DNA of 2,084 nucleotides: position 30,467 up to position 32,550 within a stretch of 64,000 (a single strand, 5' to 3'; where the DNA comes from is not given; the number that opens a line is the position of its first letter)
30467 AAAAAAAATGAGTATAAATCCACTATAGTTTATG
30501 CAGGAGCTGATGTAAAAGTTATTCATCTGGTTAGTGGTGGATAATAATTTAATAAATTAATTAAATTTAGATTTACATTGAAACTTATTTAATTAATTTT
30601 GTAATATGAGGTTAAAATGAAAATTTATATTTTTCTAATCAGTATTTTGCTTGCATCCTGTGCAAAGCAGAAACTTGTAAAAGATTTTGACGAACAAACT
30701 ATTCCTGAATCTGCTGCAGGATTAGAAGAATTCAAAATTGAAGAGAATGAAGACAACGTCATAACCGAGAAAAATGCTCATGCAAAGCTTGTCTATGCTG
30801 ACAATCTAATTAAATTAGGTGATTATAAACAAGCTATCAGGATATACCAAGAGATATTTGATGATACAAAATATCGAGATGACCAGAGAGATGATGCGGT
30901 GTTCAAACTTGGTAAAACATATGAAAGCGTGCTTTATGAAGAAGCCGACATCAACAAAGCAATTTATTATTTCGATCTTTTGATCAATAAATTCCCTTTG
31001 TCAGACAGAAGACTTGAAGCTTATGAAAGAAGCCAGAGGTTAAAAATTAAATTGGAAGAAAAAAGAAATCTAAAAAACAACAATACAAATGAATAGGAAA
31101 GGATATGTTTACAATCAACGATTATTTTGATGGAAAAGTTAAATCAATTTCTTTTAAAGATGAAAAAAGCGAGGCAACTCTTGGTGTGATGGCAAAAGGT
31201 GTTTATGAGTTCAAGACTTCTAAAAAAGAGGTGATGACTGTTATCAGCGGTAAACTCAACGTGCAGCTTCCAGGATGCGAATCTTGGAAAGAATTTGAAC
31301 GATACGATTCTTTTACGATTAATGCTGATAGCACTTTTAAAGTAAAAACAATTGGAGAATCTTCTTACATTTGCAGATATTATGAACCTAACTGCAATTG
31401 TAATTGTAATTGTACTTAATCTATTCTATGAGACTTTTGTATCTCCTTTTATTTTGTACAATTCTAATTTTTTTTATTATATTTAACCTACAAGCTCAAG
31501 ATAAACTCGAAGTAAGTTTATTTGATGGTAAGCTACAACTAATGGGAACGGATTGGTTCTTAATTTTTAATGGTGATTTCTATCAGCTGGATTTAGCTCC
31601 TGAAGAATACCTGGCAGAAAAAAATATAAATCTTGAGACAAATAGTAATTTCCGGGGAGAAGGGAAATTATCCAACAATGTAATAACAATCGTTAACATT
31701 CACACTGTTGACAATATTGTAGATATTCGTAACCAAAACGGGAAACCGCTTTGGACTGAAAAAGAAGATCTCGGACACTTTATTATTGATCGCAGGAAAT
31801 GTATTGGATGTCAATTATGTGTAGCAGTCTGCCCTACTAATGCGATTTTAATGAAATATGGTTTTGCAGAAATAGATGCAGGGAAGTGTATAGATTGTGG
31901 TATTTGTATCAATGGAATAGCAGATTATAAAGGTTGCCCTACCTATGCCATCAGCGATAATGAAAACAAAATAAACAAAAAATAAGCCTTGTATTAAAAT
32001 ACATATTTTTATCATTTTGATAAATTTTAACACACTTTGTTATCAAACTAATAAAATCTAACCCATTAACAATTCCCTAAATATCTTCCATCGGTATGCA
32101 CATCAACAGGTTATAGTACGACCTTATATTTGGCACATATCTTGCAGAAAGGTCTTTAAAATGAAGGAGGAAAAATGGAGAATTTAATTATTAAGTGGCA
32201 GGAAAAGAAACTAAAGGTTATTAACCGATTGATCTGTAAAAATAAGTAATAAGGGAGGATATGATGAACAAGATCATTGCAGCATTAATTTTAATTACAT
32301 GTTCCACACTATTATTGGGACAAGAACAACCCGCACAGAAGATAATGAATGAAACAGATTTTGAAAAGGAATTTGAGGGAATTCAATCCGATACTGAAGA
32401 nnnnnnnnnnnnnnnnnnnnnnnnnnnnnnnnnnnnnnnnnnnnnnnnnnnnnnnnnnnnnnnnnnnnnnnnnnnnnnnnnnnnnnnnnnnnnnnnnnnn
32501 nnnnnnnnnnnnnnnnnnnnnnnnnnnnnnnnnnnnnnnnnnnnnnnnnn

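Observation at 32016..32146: Consensus sigma-54 promoter with an upstream dyad, in front of a locus that encodes its own likely activator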

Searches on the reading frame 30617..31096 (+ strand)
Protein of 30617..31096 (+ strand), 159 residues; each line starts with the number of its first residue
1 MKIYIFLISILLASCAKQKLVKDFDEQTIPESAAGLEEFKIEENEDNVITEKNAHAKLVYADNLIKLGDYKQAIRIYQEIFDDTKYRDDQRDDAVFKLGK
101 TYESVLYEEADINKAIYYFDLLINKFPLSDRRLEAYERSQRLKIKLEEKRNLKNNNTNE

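Call 7: search_protein_families(library=pfam, proteins=[window:30617-31096:+], max_evalue=0.01)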
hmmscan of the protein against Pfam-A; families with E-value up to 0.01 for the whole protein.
window:30617-31096:+ (159 aa): 4 families
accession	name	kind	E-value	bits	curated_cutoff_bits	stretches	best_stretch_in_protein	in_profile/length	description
PF13174.12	TPR_6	-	9.4e-07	29.5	26.3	0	93-129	1-33/33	Tetratricopeptide repeat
PF14559.12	TPR_19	-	0.0024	18.6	25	1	52-81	23-52/68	Tetratricopeptide repeat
PF18768.7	RNPP_C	-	0.0032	17.4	26.5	1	50-120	75-145/213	RNPP family C-terminal domain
PF13428.12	TPR_14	-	0.0047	17.9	23.5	0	56-82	3-29/44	Tetratricopeptide repeat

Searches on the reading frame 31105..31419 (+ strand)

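Call 7: search_protein_families(library=pfam, proteins=[window:31105-31419:+], max_evalue=0.01)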
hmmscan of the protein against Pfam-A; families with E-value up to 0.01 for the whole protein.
window:31105-31419:+ (104 aa): 1 family
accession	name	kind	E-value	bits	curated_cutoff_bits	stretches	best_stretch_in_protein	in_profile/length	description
PF06865.17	Ppnp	-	7.1e-32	110.1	25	1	4-92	3-92/92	Pyrimidine/purine nucleoside phosphorylase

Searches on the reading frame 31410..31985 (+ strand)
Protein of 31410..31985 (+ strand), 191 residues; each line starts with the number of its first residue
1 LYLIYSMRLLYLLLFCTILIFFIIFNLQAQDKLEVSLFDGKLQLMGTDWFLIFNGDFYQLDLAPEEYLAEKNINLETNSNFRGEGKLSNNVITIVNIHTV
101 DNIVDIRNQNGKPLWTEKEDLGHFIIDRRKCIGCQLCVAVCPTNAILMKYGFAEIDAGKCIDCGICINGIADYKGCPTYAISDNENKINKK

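Call 7: search_protein_families(library=pfam, proteins=[window:31410-31985:+], max_evalue=0.01)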
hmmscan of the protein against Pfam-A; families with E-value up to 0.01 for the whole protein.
window:31410-31985:+ (191 aa): 13 families
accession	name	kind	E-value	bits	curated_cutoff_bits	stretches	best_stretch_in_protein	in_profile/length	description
PF00037.32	Fer4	-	5e-12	45.5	21.1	1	125-146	2-23/24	4Fe-4S binding domain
PF12837.12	Fer4_6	-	3.2e-09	36.7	25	1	126-146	4-24/24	4Fe-4S binding domain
PF12797.12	Fer4_2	-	1.7e-08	34.3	24.5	1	123-143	2-22/22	4Fe-4S binding domain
PF14697.11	Fer4_21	-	1.9e-08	34.7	35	1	124-148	34-59/59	4Fe-4S dicluster domain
PF13237.11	Fer4_10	-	4.9e-08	33.2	25.5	1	125-168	3-50/53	4Fe-4S dicluster domain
PF12838.12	Fer4_7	-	6e-08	33.5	27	1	130-168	1-46/52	4Fe-4S dicluster domain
PF13187.11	Fer4_9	-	7.1e-08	32.8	27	2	130-168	1-45/52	4Fe-4S dicluster domain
PF13484.11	Fer4_16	-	6.5e-07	30.5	30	1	130-161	1-30/66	4Fe-4S double cluster binding domain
PF13183.11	Fer4_8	-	1.4e-05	26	27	0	130-143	4-17/68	4Fe-4S dicluster domain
PF13746.11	Fer4_18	-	2.9e-05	24.7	27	1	127-169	57-94/114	4Fe-4S dicluster domain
PF13534.11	Fer4_17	-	0.00047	21.1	22.2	0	130-144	1-15/61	4Fe-4S dicluster domain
PF13459.11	Fer4_15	-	0.00086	20.4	22.4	0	125-157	2-34/66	4Fe-4S single cluster domain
PF12800.12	Fer4_4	-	0.0018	19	24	1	130-143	3-16/17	4Fe-4S binding domain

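Call 24: search_protein_families(library=ncbifam, proteins=[window:31410-31985:+], max_evalue=0.001)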
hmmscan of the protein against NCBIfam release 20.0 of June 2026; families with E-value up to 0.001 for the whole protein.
window:31410-31985:+ (191 aa): 59 families (the best 25 are shown)
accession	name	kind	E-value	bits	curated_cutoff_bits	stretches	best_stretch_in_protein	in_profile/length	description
TIGR02700.1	flavo_MJ0208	hypoth_equivalog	6.6e-11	41.9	251.35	1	124-184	143-197/234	dihydromethanopterin reductase (acceptor)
TIGR01971.1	NuoI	subfamily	2.8e-10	39.8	113.05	2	128-183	41-100/121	NADH-quinone oxidoreductase, chain I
NF058577.1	FdxA_fam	equivalog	1.1e-09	38.4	65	1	129-168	7-46/52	4Fe-4S ferredoxin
NF004537.0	PRK05888.1-3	equivalog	6.7e-09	35.5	163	1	108-151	92-135/204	NADH-quinone oxidoreductase subunit NuoI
NF007202.0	PRK09623.1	equivalog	7.1e-09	35.9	166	1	100-182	20-99/105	3-methyl-2-oxobutanoate dehydrogenase subunit delta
NF038196.1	ferrodoxin_EFR1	subfamily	7.4e-09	36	75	1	122-189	178-237/242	EFR1 family ferrodoxin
NF045874.1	Vhu_polyferre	exception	8e-09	34.7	600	1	125-168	124-167/381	F420-non-reducing hydrogenase associated-polyferredoxin VhuB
NF041836.1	rnfB_Methano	equivalog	1.2e-08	34.7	445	1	129-169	216-256/265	Rnf electron transport complex subunit RnfB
TIGR03294.1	FrhG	equivalog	1.3e-08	34.9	245.5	1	120-187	165-226/228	coenzyme F420 hydrogenase subunit gamma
TIGR02179.1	PorD_KorD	subfamily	3.3e-08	33.5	60.05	1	125-182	21-73/78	2-oxoacid:acceptor oxidoreductase, delta subunit, pyruvate/2-ketoisovalerate family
NF040864.1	HgcB_ferredoxin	equivalog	3.3e-08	33.3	99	1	124-182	9-62/93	mercury methylation ferredoxin HgcB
NF006221.0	PRK08348.1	subfamily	4.5e-08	32.9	124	1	112-182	27-93/136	NADH-plastoquinone oxidoreductase subunit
NF004541.0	PRK05888.2-2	equivalog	4.9e-08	33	217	1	128-168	60-104/168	NADH-quinone oxidoreductase subunit NuoI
NF043039.1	HgcAB_like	equivalog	6.2e-08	32.6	285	1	110-168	287-342/350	HgcAB-like fusion protein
NF009053.0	PRK12387.1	subfamily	7.3e-08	32.4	204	1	113-182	22-91/180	formate hydrogenlyase complex iron-sulfur subunit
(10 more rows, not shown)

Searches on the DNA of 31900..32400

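Call 40: search_rna_families(source=window, start=31900, end=32400, threshold=evalue, max_evalue=1)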
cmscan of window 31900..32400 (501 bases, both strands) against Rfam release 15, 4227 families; matches with E-value up to 1: 0.
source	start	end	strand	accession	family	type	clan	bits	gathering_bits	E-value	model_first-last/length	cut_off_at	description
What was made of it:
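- Tried and rejected: None at E <= 1 (call 40).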
